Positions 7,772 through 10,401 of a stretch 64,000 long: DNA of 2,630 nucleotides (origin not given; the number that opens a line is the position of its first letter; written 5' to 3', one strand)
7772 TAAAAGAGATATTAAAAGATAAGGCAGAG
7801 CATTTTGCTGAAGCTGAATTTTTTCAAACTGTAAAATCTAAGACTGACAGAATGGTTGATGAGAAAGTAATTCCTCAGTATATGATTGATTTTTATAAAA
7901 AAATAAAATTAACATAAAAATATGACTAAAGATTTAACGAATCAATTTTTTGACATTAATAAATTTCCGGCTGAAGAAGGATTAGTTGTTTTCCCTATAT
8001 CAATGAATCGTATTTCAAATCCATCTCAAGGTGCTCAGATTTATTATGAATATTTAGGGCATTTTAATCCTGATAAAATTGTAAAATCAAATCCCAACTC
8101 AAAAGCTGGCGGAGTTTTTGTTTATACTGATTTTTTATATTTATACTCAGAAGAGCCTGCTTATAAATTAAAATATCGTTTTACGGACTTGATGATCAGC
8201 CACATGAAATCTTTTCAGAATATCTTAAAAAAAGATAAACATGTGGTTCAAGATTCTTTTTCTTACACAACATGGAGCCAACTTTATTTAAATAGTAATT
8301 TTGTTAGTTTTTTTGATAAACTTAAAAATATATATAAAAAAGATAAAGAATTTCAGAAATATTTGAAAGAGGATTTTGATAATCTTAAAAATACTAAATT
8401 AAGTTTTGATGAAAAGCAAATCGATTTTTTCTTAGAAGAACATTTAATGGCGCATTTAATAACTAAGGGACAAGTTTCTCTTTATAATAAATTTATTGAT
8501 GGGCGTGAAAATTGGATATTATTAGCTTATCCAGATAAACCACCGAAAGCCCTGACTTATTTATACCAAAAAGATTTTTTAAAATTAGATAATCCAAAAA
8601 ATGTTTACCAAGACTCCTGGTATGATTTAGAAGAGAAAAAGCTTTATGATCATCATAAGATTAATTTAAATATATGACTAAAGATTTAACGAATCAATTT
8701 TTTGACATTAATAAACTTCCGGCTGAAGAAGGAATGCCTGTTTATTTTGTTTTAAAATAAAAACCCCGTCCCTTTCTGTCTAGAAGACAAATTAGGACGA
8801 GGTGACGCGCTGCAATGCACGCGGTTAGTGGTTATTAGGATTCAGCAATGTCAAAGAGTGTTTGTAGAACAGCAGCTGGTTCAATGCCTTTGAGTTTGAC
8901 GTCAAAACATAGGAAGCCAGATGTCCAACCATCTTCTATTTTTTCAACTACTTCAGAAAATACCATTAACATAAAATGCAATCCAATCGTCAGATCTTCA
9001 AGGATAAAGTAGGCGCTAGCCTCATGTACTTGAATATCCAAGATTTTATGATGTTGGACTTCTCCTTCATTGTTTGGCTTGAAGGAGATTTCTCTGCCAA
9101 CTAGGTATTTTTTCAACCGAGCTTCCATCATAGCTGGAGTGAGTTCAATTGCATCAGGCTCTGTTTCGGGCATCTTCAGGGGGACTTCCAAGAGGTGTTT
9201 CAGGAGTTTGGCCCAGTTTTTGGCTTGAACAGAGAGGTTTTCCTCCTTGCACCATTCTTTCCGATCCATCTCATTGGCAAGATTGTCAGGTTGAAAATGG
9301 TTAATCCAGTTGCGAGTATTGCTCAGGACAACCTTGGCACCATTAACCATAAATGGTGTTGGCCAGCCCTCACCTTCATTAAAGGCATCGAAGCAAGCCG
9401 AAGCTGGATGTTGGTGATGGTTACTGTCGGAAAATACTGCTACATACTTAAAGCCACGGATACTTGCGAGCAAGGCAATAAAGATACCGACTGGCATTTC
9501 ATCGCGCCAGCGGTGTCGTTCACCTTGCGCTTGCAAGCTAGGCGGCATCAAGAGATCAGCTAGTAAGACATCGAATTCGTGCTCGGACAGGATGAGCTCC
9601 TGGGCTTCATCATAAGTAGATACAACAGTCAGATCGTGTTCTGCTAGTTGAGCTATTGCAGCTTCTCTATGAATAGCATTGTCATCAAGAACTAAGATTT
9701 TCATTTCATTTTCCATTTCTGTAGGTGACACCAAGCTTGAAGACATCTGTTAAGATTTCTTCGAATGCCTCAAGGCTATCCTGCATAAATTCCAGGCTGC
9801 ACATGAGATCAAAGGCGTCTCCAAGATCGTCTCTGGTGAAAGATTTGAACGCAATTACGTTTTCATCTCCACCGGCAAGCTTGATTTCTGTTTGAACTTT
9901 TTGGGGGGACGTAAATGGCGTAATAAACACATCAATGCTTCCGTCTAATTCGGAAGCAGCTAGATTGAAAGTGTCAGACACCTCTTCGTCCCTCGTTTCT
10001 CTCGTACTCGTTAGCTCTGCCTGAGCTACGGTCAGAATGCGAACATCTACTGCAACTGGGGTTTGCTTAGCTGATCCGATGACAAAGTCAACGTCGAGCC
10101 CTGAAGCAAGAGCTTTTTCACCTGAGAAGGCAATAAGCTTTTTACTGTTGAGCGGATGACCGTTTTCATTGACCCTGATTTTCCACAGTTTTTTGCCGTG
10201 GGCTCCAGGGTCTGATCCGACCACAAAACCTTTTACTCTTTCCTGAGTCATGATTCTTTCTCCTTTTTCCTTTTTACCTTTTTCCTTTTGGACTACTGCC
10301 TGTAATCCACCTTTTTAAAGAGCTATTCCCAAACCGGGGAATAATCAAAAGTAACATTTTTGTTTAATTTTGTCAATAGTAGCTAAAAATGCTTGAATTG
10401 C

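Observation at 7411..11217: Tandem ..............-family paralogs with a ParB/Srx-like partner and a truncated third copy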

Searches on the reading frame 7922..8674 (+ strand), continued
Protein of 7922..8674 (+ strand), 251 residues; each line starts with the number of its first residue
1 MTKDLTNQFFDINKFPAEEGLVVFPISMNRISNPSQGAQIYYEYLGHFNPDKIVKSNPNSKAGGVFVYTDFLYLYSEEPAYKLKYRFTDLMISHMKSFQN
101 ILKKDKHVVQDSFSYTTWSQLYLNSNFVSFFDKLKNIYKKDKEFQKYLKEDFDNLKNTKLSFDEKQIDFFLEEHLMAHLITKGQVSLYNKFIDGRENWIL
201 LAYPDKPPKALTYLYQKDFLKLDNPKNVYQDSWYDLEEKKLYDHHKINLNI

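Call 78: search_protein_families(library=pfam, alignment_id=A5, max_evalue=10)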
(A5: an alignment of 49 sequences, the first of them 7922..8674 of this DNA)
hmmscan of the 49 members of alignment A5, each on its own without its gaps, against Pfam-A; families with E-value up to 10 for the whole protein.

A. member 1, window:7922-8674:+ (251 aa): 1 family
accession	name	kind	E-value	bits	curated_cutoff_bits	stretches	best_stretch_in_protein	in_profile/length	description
PF05691.18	Raffinose_syn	-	0.042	12.1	20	1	69-127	157-215/750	Raffinose synthase or seed imbibition protein Sip1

B. families by the number of members that match (of 49 scanned): 30 families (the first 25 are shown)
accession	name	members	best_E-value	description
PF00856.33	SET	2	1.5e-10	SET domain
PF16715.11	CDPS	1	0.00054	Cyclodipeptide synthase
PF01880.24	Desulfoferrodox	1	0.00057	Desulfoferrodoxin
PF12030.13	DUF3517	1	0.0014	Domain of unknown function (DUF3517)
PF08862.16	DUF1829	1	0.036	Domain of unknown function DUF1829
PF14278.11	TetR_C_8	1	0.039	Transcriptional regulator C-terminal region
PF05691.18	Raffinose_syn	1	0.042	Raffinose synthase or seed imbibition protein Sip1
PF06479.17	Ribonuc_2-5A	1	0.046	Ribonuclease 2-5A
PF20551.3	DUF6765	1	0.067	Family of unknown function (DUF6765)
PF05698.19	Trigger_C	1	0.068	Bacterial trigger factor protein (TF) C-terminus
PF08171.16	Mad3_BUB1_II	1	0.069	Mad3/BUB1 homology region 2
PF17922.6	TetR_C_17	1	0.07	Tetracyclin repressor-like, C-terminal domain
PF24665.1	DUF7652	1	0.076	Domain of unknown function (DUF7652)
PF03079.20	ARD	1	0.1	ARD/ARD' family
PF25521.1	HTH_TANC1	1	0.11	TANC1-like, winged helix-turn-helix domain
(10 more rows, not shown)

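Call 84: find_encoding_contigs(protein=P0013, flank=3000, max_places=3)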
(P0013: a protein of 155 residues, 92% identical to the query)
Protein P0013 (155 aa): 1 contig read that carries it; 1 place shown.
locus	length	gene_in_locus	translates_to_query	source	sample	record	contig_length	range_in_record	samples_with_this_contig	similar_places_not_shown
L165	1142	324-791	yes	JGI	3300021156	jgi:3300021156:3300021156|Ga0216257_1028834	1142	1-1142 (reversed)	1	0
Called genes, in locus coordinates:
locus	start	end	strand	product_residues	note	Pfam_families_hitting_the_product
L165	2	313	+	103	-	?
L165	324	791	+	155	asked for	-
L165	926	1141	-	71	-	?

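Call 85: find_encoding_contigs(protein=P0008, flank=6000, max_places=2)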
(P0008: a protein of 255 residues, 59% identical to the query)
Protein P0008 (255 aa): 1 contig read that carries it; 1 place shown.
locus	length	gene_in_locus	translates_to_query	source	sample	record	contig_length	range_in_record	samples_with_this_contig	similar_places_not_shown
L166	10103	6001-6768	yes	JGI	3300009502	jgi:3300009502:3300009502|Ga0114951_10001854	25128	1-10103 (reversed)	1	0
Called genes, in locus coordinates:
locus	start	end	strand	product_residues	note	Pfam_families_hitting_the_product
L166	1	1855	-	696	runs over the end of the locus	PF17191:RecG_wedge, PF01336:tRNA_anti-codon (weak), PF04851:ResIII, PF00270:DEAD, PF13604:AAA_30 (faint), PF00271:Helicase_C, PF22590:Cas3-like_C_2 (weak), PF19833:RecG_dom3_C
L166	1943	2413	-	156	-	-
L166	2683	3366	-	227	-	-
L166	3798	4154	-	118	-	-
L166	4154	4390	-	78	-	-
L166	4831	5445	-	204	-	-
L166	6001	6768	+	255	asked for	-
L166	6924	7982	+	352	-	-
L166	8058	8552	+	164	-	PF13274:SocA_Panacea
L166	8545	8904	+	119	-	-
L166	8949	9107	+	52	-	-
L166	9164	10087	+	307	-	PF02661:Fic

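Call 91: fold_search(model_id=the predicted structure, library=viral)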
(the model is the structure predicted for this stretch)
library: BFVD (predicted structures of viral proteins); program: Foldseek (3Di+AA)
matches with E <= 10: 173; with E <= 0.001: 2
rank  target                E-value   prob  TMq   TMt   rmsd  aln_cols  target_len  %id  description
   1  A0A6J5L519            1.1e-05  1.00  0.56  0.41   4.5       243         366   14  Cyclodileucine synthase [uncultured Caudovirales phage]
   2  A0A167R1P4            4.8e-04  1.00  0.51  0.60   4.7       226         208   12  tRNA-dependent cyclodipeptide synthase [Powai lake megavirus]
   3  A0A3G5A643            1.1e-02  0.97  0.42  0.21   8.2       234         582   15  tryptophan--tRNA ligase [Hyperionvirus sp.]
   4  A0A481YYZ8            1.2e-02  1.00  0.45  0.28   3.7       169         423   11  tyrosine--tRNA ligase [Mimivirus LCMiAC01]
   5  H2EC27                1.3e-02  1.00  0.52  0.33   4.6       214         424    9  tyrosine--tRNA ligase [Megavirus courdo7]
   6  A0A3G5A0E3            1.6e-02  0.97  0.45  0.17   7.6       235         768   11  tryptophan--tRNA ligase [Harvfovirus sp.]
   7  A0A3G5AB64            1.7e-01  0.07  0.13  0.10  14.8       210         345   14  AAA family ATPase [Hyperionvirus sp.]
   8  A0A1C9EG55            1.7e-01  0.08  0.15  0.09  14.7       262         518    7  (no name in the UniProt tables at hand)
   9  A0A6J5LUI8            2.6e-01  0.25  0.21  0.19  10.0       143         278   11  Nucleotide-diphospho-sugar transferase domain-containing protein [uncultured Caudovirales phage]
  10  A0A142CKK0            3.0e-01  0.09  0.19  0.07  15.9       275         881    7  (no name in the UniProt tables at hand)
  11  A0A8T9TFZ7            3.0e-01  0.06  0.17  0.17  16.1       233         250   11  (no name in the UniProt tables at hand)
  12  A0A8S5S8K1            3.5e-01  0.13  0.23  0.24  15.8       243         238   10  Anaerobic ribonucleoside triphosphate reductase [Phage sp. ctGns7]
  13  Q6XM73                4.5e-01  0.21  0.17  0.18   7.6       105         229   11  FirrV-1-A14 [Feldmannia irregularis virus a]
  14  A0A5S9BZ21            4.5e-01  0.08  0.18  0.15  12.5       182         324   13  Uncharacterized protein [Tenacibaculum phage PTm1]
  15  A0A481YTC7            5.3e-01  0.10  0.21  0.12  14.3       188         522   11  AAA family ATPase [Marseillevirus LCMAC102]
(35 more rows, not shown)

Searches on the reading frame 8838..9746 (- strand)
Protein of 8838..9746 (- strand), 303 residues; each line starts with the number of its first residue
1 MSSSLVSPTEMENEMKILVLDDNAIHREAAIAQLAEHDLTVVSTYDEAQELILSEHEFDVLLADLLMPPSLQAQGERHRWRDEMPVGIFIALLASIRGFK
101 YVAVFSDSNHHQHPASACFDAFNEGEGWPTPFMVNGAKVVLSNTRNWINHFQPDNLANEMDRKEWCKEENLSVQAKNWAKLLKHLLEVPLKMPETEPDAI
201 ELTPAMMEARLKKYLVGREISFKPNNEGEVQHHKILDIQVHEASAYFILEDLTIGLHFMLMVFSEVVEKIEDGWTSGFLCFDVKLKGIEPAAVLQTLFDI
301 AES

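Call 6: search_protein_families(library=pfam, proteins=[window:8838-9746:-], max_evalue=1)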
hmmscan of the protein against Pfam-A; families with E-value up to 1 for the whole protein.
window:8838-9746:- (303 aa): 2 families
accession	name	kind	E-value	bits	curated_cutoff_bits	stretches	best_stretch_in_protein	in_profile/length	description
PF00072.30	Response_reg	-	0.0013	19.3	30.2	1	17-68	1-53/111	Response regulator receiver domain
PF22110.2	TFIIIA_zf-C2H2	-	0.097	13.1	27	1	166-184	14-32/32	TFIIIA, beta-beta-alpha zinc finger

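Call 7: search_protein_families(library=ncbifam, proteins=[window:8838-9746:-], max_evalue=1)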
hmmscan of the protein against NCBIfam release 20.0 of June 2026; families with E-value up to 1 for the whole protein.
window:8838-9746:- (303 aa): 17 families
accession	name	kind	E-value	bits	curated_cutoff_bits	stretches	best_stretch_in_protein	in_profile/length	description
NF052573.1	HisKinEspAMyxo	equivalog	0.00036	18.7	1400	1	13-68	631-687/755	serine histidine kinase EspA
NF011874.0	PRK15347.1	equivalog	0.00038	18.6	852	1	14-84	690-760/921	two component system sensor kinase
NF008099.0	PRK10841.1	equivalog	0.0039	15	920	1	10-68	820-879/949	two-component system sensor histidine kinase RcsC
NF052596.1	RR_EAL_PvrR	equivalog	0.0056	15.3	580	1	14-68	3-59/398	response regulator cyclic di-GMP phosphodiesterase PvrR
NF010076.0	PRK13557.1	subfamily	0.0064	15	631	1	10-72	411-475/540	histidine kinase famiy protein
NF008078.0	PRK10816.1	equivalog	0.0087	15.6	336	1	15-84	1-70/223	two-component system response regulator PhoP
NF046022.1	RespRegCpdRBruc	equivalog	0.0098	15.9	180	1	16-69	3-57/120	cell cycle two-component system response regulator CpdR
TIGR02956.1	TMAO_torS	equivalog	0.013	13.6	676.5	1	14-68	701-756/967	TMAO reductase system sensor histidine kinase/response regulator TorS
NF006900.1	PRK09390.1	equivalog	0.016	14.7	255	1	11-69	1-60/203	response regulator FixJ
NF001965.0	PRK00742.1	subfamily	0.032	13.4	293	1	13-68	2-60/357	chemotaxis-specific protein-glutamate methyltransferase CheB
NF052574.1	HisKinEspCMyxo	equivalog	0.04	12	1200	1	11-69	662-721/785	serine histidine kinase EspC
NF007005.1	PRK09468.1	equivalog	0.054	12.9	331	1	13-69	2-59/237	osmolarity response regulator transcription factor OmpR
NF041733.1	resp_reg_CseB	equivalog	0.071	12.5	350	1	16-89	2-75/228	two-component system response regulator CseB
NF045505.1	RR_RssB_Pseudo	equivalog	0.099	11.7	700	1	13-68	4-60/394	two-component system response regulator RssB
NF007928.2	PRK10643.1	equivalog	0.13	11.8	330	0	15-74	1-61/216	two-component system response regulator PmrA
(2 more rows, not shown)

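Call 10: search_protein_families(library=padloc, proteins=[window:8838-9746:-], max_evalue=1)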
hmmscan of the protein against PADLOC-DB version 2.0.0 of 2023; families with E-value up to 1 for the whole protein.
window:8838-9746:- (303 aa): 2 families
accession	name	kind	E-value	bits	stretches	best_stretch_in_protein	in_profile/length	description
PDLC04726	PDC-M60C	-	0.0015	15.5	1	15-74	1-64/407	-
PDLC01687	Csx1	-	0.025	12.6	1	140-175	7-42/152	Csx1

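Call 11: search_protein_families(library=phrogs, proteins=[window:8838-9746:-], max_evalue=1)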
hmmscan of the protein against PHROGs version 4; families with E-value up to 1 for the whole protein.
window:8838-9746:- (303 aa): 3 families
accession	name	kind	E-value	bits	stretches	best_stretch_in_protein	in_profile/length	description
phrog_731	-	unknown function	1.4e-05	25.5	1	15-68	2-56/227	-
phrog_5982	-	unknown function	6.2e-05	22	1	10-69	864-925/1030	-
phrog_20458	-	unknown function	0.039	13.1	1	14-68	697-754/829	-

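Call 66: find_homologous_proteins(query=window:8838-9746:-)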
Query window:8838-9746:- (303 aa): 98 proteins with E <= 0.001 among 1805 candidates.
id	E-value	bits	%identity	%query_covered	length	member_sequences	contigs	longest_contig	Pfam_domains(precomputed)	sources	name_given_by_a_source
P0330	3.4e-201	685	100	100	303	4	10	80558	-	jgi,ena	jgi:CheY-like chemotaxis protein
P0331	2.7e-61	225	60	57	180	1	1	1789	-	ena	-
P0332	2.0e-57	213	60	57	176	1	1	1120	-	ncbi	-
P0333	8.8e-56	207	50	57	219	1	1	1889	-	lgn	-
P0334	9.3e-56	207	49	57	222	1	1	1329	-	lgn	-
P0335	1.1e-55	207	57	57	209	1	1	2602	-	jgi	jgi:hypothetical protein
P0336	5.0e-55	205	48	57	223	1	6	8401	-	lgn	-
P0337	6.5e-54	201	47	56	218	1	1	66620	-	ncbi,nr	ncbi:hypothetical protein IT398_00085 [Candidatus Nomurabacteria bacterium]|nr:hypothetical protein 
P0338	1.4e-53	200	47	56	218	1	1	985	-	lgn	-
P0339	1.4e-53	200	58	57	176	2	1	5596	-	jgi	jgi:hypothetical protein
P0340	3.2e-53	199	48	57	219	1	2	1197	-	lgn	-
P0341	3.6e-53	199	57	57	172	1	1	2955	-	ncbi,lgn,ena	-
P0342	5.4e-53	198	46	57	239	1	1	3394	-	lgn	-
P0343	7.5e-53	198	56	57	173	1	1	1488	PF00072.31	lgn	-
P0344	9.5e-53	197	46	57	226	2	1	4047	-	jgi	-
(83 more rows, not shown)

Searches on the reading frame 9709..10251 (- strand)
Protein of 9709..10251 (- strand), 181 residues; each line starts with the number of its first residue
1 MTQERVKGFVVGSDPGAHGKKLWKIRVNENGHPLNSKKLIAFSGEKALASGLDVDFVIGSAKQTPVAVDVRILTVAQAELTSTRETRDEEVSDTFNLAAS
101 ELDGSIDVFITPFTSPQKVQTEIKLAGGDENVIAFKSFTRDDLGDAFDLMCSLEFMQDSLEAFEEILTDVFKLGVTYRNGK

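Call 6: search_protein_families(library=pfam, proteins=[window:9709-10251:-], max_evalue=1)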
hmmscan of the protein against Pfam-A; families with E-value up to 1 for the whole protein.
window:9709-10251:- (181 aa): 0 families

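Call 7: search_protein_families(library=ncbifam, proteins=[window:9709-10251:-], max_evalue=1)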
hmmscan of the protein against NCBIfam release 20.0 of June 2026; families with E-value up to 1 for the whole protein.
window:9709-10251:- (181 aa): 2 families
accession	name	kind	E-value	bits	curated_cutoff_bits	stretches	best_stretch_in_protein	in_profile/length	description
NF008190.0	PRK10943.1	subfamily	0.026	14.5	137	1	43-71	39-67/69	cold shock-like protein CspC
NF007062.0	PRK09507.1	subfamily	0.12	12.3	133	0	40-71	36-67/69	transcription antiterminator/RNA stability regulator CspE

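Call 10: search_protein_families(library=padloc, proteins=[window:9709-10251:-], max_evalue=1)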
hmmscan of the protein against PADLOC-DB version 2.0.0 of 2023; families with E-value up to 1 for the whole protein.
window:9709-10251:- (181 aa): 0 families

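Call 11: search_protein_families(library=phrogs, proteins=[window:9709-10251:-], max_evalue=1)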
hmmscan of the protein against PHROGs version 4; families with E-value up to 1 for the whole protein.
window:9709-10251:- (181 aa): 2 families
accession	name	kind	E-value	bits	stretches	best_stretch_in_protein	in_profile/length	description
phrog_23953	-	unknown function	0.11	12.6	1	29-71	27-71/285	-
phrog_26816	-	unknown function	0.28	12.2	0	153-168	7-22/55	-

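Call 67: search_dna_similar(query=window:9709-10251:-, collection=phages, mode=protein, max_evalue=0.001, max_rows=10)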
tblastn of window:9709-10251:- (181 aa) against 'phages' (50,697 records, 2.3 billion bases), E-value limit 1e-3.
No match.
